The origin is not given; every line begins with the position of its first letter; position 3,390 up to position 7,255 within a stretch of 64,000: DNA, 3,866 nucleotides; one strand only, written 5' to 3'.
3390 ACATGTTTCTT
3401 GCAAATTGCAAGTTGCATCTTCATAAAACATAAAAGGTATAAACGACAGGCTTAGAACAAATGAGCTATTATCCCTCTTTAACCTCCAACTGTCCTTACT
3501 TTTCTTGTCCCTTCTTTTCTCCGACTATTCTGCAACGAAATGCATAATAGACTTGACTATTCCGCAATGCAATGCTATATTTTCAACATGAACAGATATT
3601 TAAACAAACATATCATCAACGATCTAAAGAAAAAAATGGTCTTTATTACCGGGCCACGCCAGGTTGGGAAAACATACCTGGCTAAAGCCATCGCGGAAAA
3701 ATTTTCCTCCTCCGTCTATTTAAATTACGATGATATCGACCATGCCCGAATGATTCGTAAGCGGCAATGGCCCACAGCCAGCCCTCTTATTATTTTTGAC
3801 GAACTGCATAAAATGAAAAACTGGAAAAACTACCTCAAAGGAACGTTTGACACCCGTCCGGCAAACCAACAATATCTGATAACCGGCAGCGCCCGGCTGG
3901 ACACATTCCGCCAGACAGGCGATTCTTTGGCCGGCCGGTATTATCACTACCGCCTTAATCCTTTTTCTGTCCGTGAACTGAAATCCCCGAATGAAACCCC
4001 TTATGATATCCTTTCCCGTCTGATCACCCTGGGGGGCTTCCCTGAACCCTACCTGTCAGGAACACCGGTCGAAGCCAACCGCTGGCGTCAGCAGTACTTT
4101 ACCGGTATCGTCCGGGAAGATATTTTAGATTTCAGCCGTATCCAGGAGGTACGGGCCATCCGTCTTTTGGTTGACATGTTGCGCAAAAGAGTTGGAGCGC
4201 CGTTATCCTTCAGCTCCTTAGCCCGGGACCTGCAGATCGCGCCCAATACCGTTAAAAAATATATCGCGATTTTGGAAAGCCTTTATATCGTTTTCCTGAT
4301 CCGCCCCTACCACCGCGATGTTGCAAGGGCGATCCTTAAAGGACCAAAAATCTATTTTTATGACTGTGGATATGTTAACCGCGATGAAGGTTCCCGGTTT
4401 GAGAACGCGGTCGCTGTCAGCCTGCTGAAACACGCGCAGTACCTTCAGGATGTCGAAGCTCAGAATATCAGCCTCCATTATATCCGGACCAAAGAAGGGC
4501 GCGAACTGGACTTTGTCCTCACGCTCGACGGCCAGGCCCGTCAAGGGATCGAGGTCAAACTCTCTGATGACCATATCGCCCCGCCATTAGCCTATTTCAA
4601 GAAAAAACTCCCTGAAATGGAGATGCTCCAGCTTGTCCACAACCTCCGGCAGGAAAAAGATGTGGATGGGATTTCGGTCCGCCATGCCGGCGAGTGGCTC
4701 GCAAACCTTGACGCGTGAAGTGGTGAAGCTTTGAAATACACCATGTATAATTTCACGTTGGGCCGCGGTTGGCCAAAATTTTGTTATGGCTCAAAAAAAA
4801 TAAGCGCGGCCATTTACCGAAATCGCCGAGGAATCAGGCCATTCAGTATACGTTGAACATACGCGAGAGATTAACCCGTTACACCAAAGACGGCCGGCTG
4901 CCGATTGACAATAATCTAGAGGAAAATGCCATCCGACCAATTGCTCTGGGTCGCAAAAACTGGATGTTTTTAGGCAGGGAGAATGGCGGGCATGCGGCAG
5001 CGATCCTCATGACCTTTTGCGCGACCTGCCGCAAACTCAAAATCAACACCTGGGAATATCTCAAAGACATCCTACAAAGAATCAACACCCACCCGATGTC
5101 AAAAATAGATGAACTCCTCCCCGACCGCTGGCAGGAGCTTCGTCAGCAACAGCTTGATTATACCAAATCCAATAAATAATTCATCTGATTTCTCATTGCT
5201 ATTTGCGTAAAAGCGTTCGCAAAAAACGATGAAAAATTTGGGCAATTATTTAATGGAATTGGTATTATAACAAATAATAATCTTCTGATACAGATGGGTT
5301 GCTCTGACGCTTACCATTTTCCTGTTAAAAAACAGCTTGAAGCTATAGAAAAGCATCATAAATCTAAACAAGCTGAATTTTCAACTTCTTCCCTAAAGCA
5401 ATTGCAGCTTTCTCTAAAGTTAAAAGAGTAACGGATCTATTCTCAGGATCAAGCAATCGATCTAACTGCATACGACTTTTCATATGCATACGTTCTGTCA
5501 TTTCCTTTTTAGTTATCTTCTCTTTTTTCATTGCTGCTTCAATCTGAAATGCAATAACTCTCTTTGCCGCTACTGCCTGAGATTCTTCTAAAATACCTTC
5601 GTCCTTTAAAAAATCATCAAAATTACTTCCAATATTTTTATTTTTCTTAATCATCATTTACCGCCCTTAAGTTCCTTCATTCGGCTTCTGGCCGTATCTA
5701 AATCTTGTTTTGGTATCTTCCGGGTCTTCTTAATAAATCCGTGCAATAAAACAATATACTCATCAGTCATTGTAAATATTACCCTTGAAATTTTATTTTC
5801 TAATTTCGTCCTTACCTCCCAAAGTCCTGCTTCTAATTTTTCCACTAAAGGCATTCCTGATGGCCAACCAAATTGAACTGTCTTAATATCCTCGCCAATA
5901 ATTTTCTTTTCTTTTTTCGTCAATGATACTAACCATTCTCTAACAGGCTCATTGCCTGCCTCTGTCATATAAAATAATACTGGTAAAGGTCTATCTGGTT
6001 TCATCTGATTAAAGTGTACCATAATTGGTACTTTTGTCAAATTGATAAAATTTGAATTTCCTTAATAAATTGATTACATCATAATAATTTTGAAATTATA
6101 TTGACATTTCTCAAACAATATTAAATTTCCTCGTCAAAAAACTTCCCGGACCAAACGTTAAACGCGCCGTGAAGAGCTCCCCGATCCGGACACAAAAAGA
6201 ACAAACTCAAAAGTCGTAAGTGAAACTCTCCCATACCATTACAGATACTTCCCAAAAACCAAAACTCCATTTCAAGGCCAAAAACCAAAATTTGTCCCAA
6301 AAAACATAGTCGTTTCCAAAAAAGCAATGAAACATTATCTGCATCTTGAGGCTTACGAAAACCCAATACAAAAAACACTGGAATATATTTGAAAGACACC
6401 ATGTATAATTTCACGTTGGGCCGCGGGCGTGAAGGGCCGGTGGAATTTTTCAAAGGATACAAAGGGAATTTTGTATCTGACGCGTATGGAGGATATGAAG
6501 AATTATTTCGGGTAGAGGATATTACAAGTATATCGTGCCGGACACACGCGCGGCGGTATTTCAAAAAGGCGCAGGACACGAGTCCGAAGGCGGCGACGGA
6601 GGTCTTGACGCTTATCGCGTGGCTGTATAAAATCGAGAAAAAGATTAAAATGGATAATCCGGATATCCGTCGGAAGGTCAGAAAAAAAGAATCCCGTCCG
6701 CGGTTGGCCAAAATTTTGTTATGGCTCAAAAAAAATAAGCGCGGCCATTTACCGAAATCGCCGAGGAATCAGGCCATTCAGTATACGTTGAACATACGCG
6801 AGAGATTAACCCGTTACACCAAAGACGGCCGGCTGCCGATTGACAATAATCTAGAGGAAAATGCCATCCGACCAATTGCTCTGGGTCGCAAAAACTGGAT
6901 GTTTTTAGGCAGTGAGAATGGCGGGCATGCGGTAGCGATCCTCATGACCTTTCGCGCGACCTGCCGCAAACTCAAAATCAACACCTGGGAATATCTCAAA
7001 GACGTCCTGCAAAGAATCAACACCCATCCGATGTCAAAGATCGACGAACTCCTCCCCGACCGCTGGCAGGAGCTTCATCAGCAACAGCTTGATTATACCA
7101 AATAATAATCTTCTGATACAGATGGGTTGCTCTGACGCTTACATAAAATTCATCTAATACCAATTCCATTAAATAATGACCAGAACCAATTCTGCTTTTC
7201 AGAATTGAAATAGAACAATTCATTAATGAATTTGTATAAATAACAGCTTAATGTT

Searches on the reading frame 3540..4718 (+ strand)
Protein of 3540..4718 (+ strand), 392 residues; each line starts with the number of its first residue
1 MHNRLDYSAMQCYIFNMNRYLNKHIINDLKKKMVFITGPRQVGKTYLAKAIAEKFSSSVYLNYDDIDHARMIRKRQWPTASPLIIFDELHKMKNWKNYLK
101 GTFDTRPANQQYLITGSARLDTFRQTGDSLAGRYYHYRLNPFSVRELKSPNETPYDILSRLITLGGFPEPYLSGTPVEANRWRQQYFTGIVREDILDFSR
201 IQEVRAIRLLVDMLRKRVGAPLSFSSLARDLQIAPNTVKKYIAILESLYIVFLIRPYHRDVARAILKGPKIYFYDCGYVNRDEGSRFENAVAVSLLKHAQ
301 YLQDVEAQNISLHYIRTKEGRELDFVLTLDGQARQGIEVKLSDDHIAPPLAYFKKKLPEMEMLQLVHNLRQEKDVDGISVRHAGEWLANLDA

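Call 12: search_protein_families(library=pfam, proteins=[window:3540-4718:+])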
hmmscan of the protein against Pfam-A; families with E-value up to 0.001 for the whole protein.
window:3540-4718:+ (392 aa): 5 families
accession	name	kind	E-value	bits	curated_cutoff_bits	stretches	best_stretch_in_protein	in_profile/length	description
PF13635.12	DUF4143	-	4.7e-30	104.9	28.1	1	193-342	2-160/160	Domain of unknown function (DUF4143)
PF13173.12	AAA_14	-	1e-26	93.9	27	1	31-147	2-128/129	AAA domain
PF01637.24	ATPase_2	-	0.00021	21.6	33.2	0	25-58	14-47/225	ATPase domain predominantly from Archaea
PF20720.3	nSTAND3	-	0.00049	20.3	27.2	1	30-87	16-72/155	Novel STAND NTPase 3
PF00004.35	AAA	-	0.00078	20.3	21.2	0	35-96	2-73/131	ATPase family associated with various cellular activities (AAA)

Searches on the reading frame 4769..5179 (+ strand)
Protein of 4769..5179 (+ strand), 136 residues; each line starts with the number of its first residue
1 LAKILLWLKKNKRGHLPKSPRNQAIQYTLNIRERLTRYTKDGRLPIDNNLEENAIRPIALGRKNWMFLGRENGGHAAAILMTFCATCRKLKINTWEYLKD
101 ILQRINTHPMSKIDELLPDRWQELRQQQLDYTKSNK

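Call 12: search_protein_families(library=pfam, proteins=[window:4769-5179:+])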
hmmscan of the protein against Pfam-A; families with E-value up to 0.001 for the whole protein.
window:4769-5179:+ (136 aa): 2 families
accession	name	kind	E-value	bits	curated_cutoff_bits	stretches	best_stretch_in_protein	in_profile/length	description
PF03050.20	DDE_Tnp_IS66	-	2.6e-22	80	23.1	1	2-75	210-283/284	Transposase IS66 family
PF13817.11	DDE_Tnp_IS66_C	-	7.1e-10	39.4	30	1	84-118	3-38/39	IS66 C-terminal element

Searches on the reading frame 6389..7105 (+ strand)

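Call 12: search_protein_families(library=pfam, proteins=[window:6389-7105:+])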
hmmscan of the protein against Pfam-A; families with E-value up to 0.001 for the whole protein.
window:6389-7105:+ (238 aa): 2 families
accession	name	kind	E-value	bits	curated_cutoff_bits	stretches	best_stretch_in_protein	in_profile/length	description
PF03050.20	DDE_Tnp_IS66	-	1e-53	183.1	23.1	1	4-180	106-283/284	Transposase IS66 family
PF13817.11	DDE_Tnp_IS66_C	-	6.6e-10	39.4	30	1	190-223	4-38/39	IS66 C-terminal element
